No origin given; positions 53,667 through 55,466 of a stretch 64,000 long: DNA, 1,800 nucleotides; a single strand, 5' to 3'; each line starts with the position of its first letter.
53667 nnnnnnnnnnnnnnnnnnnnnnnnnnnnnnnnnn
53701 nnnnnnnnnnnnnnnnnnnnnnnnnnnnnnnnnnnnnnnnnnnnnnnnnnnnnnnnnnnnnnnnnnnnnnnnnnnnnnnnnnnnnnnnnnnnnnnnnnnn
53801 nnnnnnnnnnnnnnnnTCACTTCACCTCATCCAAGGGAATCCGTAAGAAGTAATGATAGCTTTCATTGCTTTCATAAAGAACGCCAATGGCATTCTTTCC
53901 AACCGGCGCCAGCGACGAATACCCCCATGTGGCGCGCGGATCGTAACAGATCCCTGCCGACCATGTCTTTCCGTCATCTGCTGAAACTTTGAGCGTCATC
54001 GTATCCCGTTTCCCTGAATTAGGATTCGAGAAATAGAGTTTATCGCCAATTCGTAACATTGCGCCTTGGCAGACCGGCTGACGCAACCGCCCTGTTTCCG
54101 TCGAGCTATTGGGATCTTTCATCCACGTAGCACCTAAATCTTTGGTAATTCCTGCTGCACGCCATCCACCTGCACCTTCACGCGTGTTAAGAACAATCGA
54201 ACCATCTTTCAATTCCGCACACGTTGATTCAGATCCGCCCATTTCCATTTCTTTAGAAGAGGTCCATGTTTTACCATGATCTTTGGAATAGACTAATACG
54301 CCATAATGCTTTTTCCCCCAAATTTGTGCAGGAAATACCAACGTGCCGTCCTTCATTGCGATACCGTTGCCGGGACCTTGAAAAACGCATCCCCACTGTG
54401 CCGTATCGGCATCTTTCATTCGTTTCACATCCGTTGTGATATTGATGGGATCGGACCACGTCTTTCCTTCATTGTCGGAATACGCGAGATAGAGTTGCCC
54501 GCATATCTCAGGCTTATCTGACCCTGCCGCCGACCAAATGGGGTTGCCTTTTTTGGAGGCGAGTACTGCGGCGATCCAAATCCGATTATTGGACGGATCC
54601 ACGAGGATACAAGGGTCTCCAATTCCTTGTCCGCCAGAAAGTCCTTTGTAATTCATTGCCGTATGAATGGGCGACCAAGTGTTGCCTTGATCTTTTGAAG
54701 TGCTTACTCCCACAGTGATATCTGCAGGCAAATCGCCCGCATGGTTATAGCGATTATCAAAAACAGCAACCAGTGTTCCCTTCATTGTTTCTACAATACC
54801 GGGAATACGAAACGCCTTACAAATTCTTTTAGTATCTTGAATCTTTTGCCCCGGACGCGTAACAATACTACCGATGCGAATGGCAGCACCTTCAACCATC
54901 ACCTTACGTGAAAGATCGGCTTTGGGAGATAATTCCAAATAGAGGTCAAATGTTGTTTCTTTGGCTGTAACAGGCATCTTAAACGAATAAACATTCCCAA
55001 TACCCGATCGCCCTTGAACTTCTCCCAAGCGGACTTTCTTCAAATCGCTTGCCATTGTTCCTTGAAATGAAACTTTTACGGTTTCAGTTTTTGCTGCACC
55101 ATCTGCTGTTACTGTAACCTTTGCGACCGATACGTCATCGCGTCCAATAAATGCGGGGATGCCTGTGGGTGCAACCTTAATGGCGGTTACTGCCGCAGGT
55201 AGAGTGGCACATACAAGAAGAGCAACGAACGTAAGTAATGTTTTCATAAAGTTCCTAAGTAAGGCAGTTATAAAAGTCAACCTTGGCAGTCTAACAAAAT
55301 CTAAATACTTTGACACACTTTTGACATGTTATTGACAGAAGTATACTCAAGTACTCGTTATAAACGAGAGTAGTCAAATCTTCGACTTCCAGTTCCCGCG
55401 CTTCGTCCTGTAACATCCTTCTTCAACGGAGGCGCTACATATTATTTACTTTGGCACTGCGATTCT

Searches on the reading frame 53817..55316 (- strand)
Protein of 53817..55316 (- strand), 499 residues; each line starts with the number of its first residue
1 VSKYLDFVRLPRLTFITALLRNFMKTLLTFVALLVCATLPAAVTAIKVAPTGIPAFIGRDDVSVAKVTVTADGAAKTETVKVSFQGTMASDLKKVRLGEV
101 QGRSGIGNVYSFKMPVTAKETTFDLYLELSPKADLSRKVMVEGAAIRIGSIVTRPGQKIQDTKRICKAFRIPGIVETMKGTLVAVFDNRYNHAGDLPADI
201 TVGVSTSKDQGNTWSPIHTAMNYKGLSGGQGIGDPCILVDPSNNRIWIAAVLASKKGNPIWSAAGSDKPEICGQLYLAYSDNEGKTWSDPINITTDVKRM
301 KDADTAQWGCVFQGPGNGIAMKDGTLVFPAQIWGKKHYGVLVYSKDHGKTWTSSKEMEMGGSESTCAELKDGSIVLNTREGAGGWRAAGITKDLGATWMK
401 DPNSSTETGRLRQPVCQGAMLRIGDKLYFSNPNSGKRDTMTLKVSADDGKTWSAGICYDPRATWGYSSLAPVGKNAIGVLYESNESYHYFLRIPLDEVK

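Call 40: search_protein_families(library=pfam, proteins=[window:53817-55316:-], max_evalue=0.001)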
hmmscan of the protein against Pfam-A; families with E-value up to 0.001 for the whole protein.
window:53817-55316:- (499 aa): 5 families
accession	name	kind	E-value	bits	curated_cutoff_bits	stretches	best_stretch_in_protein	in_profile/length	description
PF13859.12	BNR_3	-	1.4e-24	87.5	27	1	172-423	2-234/308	BNR repeat-like domain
PF13088.12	BNR_2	-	4.9e-22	79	31.4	1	198-456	16-252/277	BNR repeat-like domain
PF02012.26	BNR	-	2.9e-09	36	27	0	343-352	2-11/12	BNR/Asp-box repeat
PF24316.1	Tli3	-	9e-09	36.2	27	0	306-364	45-107/129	T6SS Tli3 immunity protein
PF21471.3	Reelin_subrepeat-B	-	0.00016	21.9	27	0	340-359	61-80/127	Reelin subrepeat B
